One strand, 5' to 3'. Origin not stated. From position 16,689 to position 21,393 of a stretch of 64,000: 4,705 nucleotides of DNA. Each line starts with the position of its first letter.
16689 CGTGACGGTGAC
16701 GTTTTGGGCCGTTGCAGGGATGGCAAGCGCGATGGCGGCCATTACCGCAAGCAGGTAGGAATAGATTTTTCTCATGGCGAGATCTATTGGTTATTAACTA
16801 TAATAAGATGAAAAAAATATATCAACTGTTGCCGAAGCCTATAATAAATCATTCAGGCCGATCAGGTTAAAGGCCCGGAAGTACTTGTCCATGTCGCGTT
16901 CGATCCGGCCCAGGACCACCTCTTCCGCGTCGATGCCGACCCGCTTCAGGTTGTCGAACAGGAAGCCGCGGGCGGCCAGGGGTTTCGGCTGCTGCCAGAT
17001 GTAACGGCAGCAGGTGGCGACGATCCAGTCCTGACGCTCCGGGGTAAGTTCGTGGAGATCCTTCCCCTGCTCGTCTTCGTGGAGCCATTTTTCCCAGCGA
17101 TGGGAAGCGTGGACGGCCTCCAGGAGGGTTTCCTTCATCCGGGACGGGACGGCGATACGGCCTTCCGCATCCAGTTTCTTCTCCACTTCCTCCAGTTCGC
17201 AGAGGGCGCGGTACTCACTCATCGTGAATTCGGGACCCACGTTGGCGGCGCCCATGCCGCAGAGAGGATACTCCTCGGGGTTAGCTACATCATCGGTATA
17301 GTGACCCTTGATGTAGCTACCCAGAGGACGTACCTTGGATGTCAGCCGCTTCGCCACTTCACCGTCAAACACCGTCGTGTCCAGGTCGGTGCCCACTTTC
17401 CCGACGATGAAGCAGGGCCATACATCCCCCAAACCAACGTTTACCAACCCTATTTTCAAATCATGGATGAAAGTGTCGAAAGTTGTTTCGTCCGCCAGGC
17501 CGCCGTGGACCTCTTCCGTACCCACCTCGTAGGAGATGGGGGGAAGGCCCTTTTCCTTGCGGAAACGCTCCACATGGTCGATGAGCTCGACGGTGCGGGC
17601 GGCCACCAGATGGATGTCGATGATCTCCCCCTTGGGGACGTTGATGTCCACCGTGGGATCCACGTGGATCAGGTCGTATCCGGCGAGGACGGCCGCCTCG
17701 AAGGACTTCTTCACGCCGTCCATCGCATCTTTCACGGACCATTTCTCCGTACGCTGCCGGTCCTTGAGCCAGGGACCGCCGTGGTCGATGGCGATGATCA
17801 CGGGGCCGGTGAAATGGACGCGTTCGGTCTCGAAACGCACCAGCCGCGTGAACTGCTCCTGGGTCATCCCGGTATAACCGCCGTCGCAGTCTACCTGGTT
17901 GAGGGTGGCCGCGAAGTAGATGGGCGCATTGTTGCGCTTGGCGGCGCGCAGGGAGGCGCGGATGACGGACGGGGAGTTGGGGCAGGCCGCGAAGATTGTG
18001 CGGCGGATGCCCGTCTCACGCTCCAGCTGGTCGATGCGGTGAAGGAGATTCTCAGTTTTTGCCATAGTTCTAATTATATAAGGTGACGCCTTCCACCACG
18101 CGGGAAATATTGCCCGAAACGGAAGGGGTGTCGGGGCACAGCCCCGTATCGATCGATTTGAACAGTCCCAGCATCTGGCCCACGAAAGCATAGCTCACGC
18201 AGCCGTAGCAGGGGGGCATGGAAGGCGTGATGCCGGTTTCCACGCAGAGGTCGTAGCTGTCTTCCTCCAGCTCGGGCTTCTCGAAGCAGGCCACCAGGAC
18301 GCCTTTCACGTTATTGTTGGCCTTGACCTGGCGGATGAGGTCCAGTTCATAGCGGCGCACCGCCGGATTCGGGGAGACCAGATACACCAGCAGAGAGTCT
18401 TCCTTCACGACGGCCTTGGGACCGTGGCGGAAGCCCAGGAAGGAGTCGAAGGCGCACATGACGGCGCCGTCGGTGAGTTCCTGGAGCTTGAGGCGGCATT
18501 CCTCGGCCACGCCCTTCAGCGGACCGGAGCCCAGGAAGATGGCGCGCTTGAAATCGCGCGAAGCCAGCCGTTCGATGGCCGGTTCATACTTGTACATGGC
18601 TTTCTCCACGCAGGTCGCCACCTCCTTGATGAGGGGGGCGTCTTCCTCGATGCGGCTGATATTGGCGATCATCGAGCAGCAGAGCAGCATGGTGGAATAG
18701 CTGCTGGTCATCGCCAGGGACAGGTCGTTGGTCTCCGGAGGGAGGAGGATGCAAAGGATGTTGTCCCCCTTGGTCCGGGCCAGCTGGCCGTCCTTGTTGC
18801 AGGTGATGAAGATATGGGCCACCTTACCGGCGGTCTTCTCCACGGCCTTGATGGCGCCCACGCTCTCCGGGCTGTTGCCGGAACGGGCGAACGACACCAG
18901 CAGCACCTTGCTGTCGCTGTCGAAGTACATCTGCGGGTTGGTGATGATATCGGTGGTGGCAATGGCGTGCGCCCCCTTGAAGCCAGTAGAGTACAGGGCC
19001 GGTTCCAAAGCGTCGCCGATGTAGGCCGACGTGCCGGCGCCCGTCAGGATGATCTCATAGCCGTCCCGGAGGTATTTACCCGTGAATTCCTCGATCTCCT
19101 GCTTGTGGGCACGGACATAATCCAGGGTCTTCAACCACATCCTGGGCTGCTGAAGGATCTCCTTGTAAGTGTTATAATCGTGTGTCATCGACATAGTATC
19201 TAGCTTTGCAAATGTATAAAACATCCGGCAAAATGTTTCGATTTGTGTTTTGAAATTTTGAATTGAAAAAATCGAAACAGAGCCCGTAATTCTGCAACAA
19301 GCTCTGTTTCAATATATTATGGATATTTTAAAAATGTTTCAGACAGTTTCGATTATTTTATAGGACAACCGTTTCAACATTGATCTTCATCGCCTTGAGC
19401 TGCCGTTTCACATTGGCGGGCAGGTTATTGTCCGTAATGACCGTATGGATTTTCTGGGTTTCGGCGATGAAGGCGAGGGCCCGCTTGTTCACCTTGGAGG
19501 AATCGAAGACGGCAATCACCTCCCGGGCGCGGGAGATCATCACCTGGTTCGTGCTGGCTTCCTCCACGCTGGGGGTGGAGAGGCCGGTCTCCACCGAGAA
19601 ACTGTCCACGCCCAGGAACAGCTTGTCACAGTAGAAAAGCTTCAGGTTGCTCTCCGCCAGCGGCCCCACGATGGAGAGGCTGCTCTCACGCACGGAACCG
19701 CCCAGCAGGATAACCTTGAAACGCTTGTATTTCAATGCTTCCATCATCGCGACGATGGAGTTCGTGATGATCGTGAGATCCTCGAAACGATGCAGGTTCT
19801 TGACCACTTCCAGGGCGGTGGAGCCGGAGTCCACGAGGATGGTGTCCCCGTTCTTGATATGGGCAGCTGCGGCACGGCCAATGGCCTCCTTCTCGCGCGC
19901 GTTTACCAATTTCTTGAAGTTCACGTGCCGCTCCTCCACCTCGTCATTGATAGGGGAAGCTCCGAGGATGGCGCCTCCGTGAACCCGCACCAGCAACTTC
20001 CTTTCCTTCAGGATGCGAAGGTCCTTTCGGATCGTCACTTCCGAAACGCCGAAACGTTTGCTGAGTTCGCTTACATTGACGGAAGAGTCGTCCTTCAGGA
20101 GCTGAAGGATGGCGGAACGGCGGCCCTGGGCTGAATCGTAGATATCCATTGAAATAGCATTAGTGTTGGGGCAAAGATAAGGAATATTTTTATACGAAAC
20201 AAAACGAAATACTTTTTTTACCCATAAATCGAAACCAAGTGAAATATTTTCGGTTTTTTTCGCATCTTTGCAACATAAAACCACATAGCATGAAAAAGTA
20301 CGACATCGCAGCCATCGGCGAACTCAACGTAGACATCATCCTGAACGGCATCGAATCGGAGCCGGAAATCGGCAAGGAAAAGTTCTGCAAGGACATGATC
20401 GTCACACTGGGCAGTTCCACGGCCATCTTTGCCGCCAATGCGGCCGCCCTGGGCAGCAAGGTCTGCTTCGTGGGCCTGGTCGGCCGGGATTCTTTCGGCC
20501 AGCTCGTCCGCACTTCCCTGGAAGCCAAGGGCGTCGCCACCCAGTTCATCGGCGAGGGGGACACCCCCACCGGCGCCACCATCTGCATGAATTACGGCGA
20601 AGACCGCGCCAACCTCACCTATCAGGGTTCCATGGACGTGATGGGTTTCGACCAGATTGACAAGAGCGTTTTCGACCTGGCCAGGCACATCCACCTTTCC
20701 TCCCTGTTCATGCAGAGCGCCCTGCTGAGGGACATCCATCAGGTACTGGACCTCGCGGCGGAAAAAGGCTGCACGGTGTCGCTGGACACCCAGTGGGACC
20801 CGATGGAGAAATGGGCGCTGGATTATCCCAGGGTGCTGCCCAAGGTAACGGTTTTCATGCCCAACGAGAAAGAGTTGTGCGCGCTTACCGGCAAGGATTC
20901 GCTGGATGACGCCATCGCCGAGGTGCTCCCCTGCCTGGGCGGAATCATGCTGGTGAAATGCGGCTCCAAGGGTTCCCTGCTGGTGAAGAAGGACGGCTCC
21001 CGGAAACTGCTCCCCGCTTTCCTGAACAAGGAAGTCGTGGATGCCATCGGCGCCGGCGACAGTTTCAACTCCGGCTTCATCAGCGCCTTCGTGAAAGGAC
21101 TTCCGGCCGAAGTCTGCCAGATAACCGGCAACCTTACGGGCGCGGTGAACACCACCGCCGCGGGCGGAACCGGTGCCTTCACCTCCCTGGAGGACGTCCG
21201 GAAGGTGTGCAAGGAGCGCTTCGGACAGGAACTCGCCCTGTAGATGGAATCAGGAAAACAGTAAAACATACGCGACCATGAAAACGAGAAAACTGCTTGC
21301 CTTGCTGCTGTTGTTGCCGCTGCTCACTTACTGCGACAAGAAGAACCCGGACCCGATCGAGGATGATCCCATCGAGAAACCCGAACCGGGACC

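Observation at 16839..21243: Possible aldolase-free galactosamine route: kinase, AgaS, then KbaZ-type 4-epimerase to fructose-6-P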

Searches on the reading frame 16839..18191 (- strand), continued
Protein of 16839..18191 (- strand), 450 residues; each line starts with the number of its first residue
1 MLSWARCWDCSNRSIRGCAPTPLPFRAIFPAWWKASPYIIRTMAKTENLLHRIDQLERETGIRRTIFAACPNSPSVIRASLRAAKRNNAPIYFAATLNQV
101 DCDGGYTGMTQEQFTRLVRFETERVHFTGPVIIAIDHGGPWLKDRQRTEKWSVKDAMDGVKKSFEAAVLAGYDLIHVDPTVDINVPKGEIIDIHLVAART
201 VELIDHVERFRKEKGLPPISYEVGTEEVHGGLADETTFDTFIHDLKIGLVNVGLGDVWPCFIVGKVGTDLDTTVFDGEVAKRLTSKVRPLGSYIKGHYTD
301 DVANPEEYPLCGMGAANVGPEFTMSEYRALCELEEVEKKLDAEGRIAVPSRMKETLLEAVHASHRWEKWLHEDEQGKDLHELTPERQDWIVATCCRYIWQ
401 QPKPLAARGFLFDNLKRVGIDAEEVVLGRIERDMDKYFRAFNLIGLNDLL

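Call 90: search_protein_families(library=pfam, proteins=[P0127, P0129, P0166, P0182, P0136, P0191, P0233, P0202], max_evalue=0.00001)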
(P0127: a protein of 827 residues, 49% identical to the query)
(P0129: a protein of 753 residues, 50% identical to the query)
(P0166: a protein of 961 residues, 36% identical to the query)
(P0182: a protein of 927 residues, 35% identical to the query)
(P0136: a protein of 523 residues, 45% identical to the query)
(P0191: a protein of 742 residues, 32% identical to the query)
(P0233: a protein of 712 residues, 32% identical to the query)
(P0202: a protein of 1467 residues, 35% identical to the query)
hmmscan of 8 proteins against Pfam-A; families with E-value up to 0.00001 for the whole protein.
P0127 (827 aa): 5 families
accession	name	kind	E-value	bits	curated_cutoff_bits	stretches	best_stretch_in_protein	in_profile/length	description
PF08013.17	GatZ_KbaZ-like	-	2.6e-33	115.7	26.7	1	426-793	8-379/420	D-tagatose-1,6-bisphosphate aldolase subunit GatZ/KbaZ-like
PF13419.12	HAD_2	-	2.8e-18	67.1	23.8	1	5-185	1-178/178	Haloacid dehalogenase-like hydrolase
PF00702.32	Hydrolase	-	1.6e-17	65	26.4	1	2-176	1-188/191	haloacid dehalogenase-like hydrolase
PF06560.17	GPI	-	4.8e-11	42.7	20.7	1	280-368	48-147/182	Glucose-6-phosphate isomerase (GPI)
PF07883.17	Cupin_2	-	1.1e-06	28.7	27.2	1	302-365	12-70/70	Cupin domain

P0129 (753 aa): 2 families
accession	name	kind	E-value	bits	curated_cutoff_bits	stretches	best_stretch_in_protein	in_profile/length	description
PF00294.29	PfkB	-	2.2e-44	152.5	25.8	1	471-735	34-297/302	pfkB family carbohydrate kinase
PF08013.17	GatZ_KbaZ-like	-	5.7e-31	108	26.7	1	40-393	15-374/420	D-tagatose-1,6-bisphosphate aldolase subunit GatZ/KbaZ-like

P0166 (961 aa): 3 families
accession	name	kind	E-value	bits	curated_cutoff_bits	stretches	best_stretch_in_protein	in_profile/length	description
PF08013.17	GatZ_KbaZ-like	-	1.3e-32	113.4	26.7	1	85-442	7-370/420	D-tagatose-1,6-bisphosphate aldolase subunit GatZ/KbaZ-like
PF04055.27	Radical_SAM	-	2e-26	93.6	29.5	1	701-867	3-166/166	Radical SAM superfamily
PF02310.24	B12-binding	-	4.8e-15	55.9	32.1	1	522-629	14-118/121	B12 binding domain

P0182 (927 aa): 4 families
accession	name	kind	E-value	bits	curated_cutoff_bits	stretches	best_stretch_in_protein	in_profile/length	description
PF04991.19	LicD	-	2.7e-35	123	22.6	1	268-488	1-227/227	LicD family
PF01128.25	IspD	-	3.1e-35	122.4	27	1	5-228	4-220/221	2-C-methyl-D-erythritol 4-phosphate cytidylyltransferase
PF08013.17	GatZ_KbaZ-like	-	1.1e-11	44.5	26.7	1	543-666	10-125/420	D-tagatose-1,6-bisphosphate aldolase subunit GatZ/KbaZ-like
PF12804.13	NTP_transf_3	-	2.4e-11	44.5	27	1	4-135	1-120/160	MobA-like NTP transferase domain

P0136 (523 aa): 1 family
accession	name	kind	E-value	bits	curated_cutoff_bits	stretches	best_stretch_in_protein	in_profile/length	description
PF08013.17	GatZ_KbaZ-like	-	4e-24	85.5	26.7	1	124-466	14-368/420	D-tagatose-1,6-bisphosphate aldolase subunit GatZ/KbaZ-like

P0191 (742 aa): 1 family
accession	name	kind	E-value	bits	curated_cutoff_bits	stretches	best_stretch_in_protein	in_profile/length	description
PF08013.17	GatZ_KbaZ-like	-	3.1e-17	62.8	26.7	1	56-200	10-151/420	D-tagatose-1,6-bisphosphate aldolase subunit GatZ/KbaZ-like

P0233 (712 aa): 1 family
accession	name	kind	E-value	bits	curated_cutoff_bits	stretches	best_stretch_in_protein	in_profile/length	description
PF08013.17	GatZ_KbaZ-like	-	7.6e-14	51.6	26.7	1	55-214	14-160/420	D-tagatose-1,6-bisphosphate aldolase subunit GatZ/KbaZ-like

P0202 (1467 aa): 2 families
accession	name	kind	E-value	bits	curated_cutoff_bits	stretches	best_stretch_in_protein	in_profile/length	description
PF08013.17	GatZ_KbaZ-like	-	2.5e-24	86.2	26.7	1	1013-1347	5-333/420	D-tagatose-1,6-bisphosphate aldolase subunit GatZ/KbaZ-like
PF01937.24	ARMT1-like_dom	-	5.3e-21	75.6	25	1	710-955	67-299/311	Damage-control phosphatase ARMT1-like domain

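Call 92: find_encoding_contigs(protein=P0127, flank=8000, max_places=4)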
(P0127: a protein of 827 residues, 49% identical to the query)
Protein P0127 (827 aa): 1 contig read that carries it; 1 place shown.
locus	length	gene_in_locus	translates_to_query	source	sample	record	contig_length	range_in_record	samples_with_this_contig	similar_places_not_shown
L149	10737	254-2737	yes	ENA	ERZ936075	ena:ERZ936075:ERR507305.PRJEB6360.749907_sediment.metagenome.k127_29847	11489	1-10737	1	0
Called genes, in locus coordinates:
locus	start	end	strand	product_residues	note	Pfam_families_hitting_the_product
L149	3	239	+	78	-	?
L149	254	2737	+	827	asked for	PF00702:Hydrolase, PF13419:HAD_2, PF06560:GPI, PF07883:Cupin_2 (weak), PF08013:GatZ_KbaZ-like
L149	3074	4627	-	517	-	PF00753:Lactamase_B (weak), PF12706:Lactamase_B_2 (faint), PF07521:RMMBL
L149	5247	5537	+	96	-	-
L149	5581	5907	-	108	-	-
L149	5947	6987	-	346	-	-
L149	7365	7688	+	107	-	-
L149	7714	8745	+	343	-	PF13683:rve_3 (weak)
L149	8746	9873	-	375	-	PF04434:SWIM (weak), PF03050:DDE_Tnp_IS66, PF00665:rve, PF13610:DDE_Tnp_IS240, PF13683:rve_3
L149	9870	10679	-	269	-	-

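Call 93: find_encoding_contigs(protein=P0129, flank=8000, max_places=4)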
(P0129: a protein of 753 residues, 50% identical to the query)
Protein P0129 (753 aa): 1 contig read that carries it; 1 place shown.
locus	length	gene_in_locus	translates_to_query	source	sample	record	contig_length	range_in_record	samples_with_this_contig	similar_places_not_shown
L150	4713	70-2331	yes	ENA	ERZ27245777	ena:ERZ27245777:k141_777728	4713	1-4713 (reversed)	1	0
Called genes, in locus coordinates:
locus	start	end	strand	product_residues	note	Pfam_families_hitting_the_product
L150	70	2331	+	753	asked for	PF08013:GatZ_KbaZ-like, PF00294:PfkB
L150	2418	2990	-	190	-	PF07929:PRiA4_ORF3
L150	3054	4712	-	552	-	?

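Call 94: find_homologous_proteins(query=P0127, max_evalue=1e-10)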
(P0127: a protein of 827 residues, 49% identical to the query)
Query P0127 (827 aa): 4 proteins with E <= 1e-10 among 8000 candidates.
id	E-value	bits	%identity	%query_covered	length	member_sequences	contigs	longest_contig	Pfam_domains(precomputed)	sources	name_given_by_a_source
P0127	0.0e+0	1882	100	100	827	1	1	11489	PF13419.13,PF00702.33,PF07883.18,PF06560.17,PF08013.18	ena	-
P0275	0.0e+0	1582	84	100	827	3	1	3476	PF13419.13,PF00702.33,PF07883.18,PF06560.17,PF13242.13,PF08013.18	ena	-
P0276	6.7e-123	429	46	51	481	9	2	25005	PF08013.18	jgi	jgi:tagatose-1,6-bisphosphate aldolase non-catalytic subunit AgaZ/GatZ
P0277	7.0e-85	304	38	52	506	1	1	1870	PF08013.18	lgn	-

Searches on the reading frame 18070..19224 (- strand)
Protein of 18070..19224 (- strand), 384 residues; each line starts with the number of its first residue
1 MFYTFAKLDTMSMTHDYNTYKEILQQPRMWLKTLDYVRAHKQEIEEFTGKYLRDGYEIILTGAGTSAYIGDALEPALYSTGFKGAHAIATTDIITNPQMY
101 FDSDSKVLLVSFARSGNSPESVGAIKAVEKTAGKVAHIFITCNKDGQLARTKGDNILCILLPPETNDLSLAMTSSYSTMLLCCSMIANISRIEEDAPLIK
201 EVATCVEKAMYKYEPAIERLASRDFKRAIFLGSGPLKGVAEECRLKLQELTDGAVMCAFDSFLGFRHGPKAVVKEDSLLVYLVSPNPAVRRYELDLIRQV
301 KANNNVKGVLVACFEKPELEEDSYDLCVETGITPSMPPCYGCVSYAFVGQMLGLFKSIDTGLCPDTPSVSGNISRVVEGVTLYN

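Call 3: search_protein_families(library=pfam, proteins=[window:18070-19224:-])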
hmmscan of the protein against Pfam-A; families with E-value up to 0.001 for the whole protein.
window:18070-19224:- (384 aa): 1 family
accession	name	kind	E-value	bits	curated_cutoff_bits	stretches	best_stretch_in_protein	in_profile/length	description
PF01380.27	SIS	-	7.5e-23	81.2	25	2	56-187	6-129/131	SIS domain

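Call 4: search_protein_families(library=ncbifam, proteins=[window:18070-19224:-])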
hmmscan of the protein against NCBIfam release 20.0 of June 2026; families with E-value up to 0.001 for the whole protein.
window:18070-19224:- (384 aa): 7 families
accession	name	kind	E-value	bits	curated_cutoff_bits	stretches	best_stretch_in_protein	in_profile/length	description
TIGR02815.1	agaS_fam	subfamily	7.6e-102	341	529.2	1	18-383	4-370/372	putative sugar isomerase, AgaS family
NF041128.1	glucosaP_deam_GlmD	equivalog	1.4e-19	70.5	580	1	44-369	21-316/323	glucosamine-6-phosphate deaminase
TIGR01135.1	glmS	equivalog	4.7e-14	51.8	418.05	1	14-367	246-597/607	glutamine--fructose-6-phosphate transaminase (isomerizing)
NF001484.0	PRK00331.1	subfamily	3e-13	49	381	1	14-367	249-591/601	isomerizing glutamine--fructose-6-phosphate transaminase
NF008141.0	PRK10892.1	equivalog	6.9e-06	25.5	505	1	19-183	15-171/328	arabinose-5-phosphate isomerase KdsD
TIGR00393.1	kpsF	subfamily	8.6e-05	22.3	203.7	1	58-181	3-120/268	KpsF/GutQ family sugar-phosphate isomerase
TIGR02128.1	G6PI_arch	equivalog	0.00022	20.2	213.9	1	55-246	21-195/308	bifunctional phosphoglucose/phosphomannose isomerase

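Call 17: search_solved_structures(query=window:18070-19194:-, max_evalue=0.00001)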
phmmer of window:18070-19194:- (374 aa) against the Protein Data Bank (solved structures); distinct sequences matched with E-value up to 0.00001: 7.
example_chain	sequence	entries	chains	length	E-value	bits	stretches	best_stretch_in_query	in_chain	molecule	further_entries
3odp_A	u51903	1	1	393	4.3e-73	249.8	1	6-373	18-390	putative tagatose-6-phosphate ketose/aldose isomerase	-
3c3j_A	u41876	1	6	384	2.4e-67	230.9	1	9-373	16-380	Putative tagatose-6-phosphate ketose/aldose isomerase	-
3i0z_A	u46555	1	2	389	9.3e-66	225.7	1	9-373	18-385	putative tagatose-6-phosphate ketose/aldose isomerase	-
2cb0_A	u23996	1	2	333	1.6e-11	47.2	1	47-365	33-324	GLUCOSAMINE-FRUCTOSE-6-PHOSPHATE AMINOTRANSFERASE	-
2dec_A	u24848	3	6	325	1.7e-11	47.1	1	48-359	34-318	325aa long hypothetical protein | Hypothetical protein PH0510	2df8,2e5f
1j5x_A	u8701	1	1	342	1.3e-08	37.7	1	7-271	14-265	GLUCOSAMINE-6-PHOSPHATE DEAMINASE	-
1moq_A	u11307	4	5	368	3.5e-06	29.7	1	97-294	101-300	GLUCOSAMINE 6-PHOSPHATE SYNTHASE | Glutamine--fructose-6-phosphate aminotransferase [isomerizing]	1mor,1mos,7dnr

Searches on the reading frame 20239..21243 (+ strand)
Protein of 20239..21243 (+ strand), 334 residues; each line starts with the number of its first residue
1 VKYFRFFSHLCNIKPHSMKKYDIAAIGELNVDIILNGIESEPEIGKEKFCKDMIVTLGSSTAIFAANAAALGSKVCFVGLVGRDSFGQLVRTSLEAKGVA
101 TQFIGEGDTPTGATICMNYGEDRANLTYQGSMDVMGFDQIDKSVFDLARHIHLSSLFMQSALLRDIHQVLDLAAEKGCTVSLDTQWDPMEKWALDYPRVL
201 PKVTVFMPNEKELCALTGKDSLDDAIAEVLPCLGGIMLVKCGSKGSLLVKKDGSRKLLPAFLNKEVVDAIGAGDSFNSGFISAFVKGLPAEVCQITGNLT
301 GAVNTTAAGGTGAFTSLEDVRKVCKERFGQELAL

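Call 3: search_protein_families(library=pfam, proteins=[window:20239-21243:+])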
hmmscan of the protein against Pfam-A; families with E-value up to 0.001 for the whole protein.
window:20239-21243:+ (334 aa): 1 family
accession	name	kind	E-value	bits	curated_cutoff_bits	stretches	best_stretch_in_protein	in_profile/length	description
PF00294.29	PfkB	-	7.8e-42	144.1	25.8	1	23-311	4-296/302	pfkB family carbohydrate kinase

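Call 4: search_protein_families(library=ncbifam, proteins=[window:20239-21243:+])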
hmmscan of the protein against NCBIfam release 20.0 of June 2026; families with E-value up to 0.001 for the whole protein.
window:20239-21243:+ (334 aa): 21 families
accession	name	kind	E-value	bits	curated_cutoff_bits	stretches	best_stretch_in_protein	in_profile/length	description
NF041134.1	R1P_kin_Thcocales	equivalog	8.7e-31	107.4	500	1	22-326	2-284/291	ADP-dependent ribose-1-phosphate kinase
TIGR04382.1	myo_inos_iolC_N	equivalog_domain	2.7e-30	105.7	300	1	20-322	1-307/309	5-dehydro-2-deoxygluconokinase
TIGR02152.1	D_ribokin_bact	equivalog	3.3e-28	98.9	299.65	1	23-321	1-297/298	ribokinase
NF053626.1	RibKinHalex1628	equivalog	1.1e-24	87.5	330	1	23-323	4-290/293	ATP-dependent ribose-1-phosphate kinase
NF049991.1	TagKinase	equivalog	5.9e-24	84.4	420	1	60-318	43-309/321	tagatose kinase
NF008353.0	PRK11142.1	equivalog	2.5e-19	69.9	341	1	23-320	5-299/307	ribokinase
NF006957.1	PRK09434.1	equivalog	3.7e-16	59.5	450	1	58-314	27-296/302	fructokinase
NF047869.1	myo_kin_aldol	exception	2.1e-15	56.1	600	2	198-313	201-320/586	bifunctional 5-dehydro-2-deoxygluconokinase/5-dehydro-2-deoxyphosphogluconate aldolase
TIGR03168.1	1-PFK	subfamily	6.5e-15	54.8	216.4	1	68-311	45-289/305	hexose kinase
TIGR02198.1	rfaE_dom_I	equivalog_domain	1.5e-14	53.9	345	2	166-309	162-301/315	D-glycero-beta-D-manno-heptose-7-phosphate kinase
NF041164.1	NucKinThplmales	equivalog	3.4e-14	52.7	450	1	24-300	5-267/295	nucleoside kinase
TIGR03828.1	pfkB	equivalog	4.1e-14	52.3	292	1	68-309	45-286/305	1-phosphofructokinase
NF007321.0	PRK09813.1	equivalog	2.5e-13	50.1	247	1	65-302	31-252/261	fructoselysine 6-kinase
NF040938.1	KDG_KDGal_kin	equivalog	1.1e-12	47.7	400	1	59-325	31-304/305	bifunctional 2-dehydro-3-deoxygluconokinase/2-dehydro-3-deoxygalactonokinase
NF041320.1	pfkB_Halo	equivalog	1.3e-11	44.5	400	1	69-322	48-292/302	1-phosphofructokinase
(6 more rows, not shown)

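Call 16: search_solved_structures(query=window:20290-21243:+, max_evalue=1e-10)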
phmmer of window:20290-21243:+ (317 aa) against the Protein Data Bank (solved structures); distinct sequences matched with E-value up to 1e-10: 12.
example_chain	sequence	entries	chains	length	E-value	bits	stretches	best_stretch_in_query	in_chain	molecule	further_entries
3h49_A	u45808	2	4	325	2.1e-21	79.3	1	4-309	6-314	Ribokinase | Uncharacterized sugar kinase ydjH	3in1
11bl_A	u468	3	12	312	3.5e-19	72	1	6-303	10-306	Ribokinase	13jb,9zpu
1v19_A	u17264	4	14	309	9.9e-17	64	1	38-296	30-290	2-KETO-3-DEOXYGLUCONATE KINASE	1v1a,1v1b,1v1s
6ilr_A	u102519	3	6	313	4.4e-16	61.9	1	7-307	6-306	Ribokinase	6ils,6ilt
4x8f_A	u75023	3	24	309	1.6e-15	60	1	6-297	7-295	Ribokinase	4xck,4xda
4du5_A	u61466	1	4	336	4.8e-14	55.2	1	39-284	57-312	PfkB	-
3hj6_A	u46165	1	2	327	7.7e-14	54.5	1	4-305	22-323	Fructokinase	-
4e3a_A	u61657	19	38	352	9.9e-14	54.1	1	40-303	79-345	sugar kinase protein | Probable sugar kinase protein | sugar kinase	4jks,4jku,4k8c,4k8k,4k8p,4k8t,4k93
1vm7_A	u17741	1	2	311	1.3e-13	53.8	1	6-307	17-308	ribokinase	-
3ubo_A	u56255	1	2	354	1.9e-13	53.2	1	39-286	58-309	adenosine kinase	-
1gqt_A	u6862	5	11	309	1e-11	47.5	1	6-292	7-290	RIBOKINASE | PROTEIN (RIBOKINASE)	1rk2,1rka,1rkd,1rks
3pl2_A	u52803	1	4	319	6.5e-11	44.9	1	4-291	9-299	Sugar kinase, ribokinase family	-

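Call 73: search_solved_structures(query=window:20290-21243:+, max_evalue=0.001)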
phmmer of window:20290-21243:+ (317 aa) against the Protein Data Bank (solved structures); distinct sequences matched with E-value up to 0.001: 69 (the best 60 are shown).
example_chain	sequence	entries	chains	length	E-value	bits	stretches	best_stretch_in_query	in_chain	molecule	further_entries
3h49_A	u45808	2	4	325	2.1e-21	79.3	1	4-309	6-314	Ribokinase | Uncharacterized sugar kinase ydjH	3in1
11bl_A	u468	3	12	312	3.5e-19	72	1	6-303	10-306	Ribokinase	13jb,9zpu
1v19_A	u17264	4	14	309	9.9e-17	64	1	38-296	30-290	2-KETO-3-DEOXYGLUCONATE KINASE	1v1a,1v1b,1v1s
6ilr_A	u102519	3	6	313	4.4e-16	61.9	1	7-307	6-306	Ribokinase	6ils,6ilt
4x8f_A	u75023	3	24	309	1.6e-15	60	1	6-297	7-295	Ribokinase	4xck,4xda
4du5_A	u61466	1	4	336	4.8e-14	55.2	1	39-284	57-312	PfkB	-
3hj6_A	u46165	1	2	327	7.7e-14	54.5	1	4-305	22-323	Fructokinase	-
4e3a_A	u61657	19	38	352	9.9e-14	54.1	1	40-303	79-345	sugar kinase protein | Probable sugar kinase protein | sugar kinase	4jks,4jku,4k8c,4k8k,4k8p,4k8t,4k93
1vm7_A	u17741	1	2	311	1.3e-13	53.8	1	6-307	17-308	ribokinase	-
3ubo_A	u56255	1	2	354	1.9e-13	53.2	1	39-286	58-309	adenosine kinase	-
1gqt_A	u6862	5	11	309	1e-11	47.5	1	6-292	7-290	RIBOKINASE | PROTEIN (RIBOKINASE)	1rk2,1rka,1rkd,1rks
3pl2_A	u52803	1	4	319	6.5e-11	44.9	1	4-291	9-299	Sugar kinase, ribokinase family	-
2qcv_A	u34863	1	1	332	6.9e-10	41.5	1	3-306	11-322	Putative 5-dehydro-2-deoxygluconokinase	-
2c49_A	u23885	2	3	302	7.5e-10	41.4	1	218-292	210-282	SUGAR KINASE MJ0406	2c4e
8rf7_A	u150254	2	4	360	1.7e-09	40.2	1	58-281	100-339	Adenosine kinase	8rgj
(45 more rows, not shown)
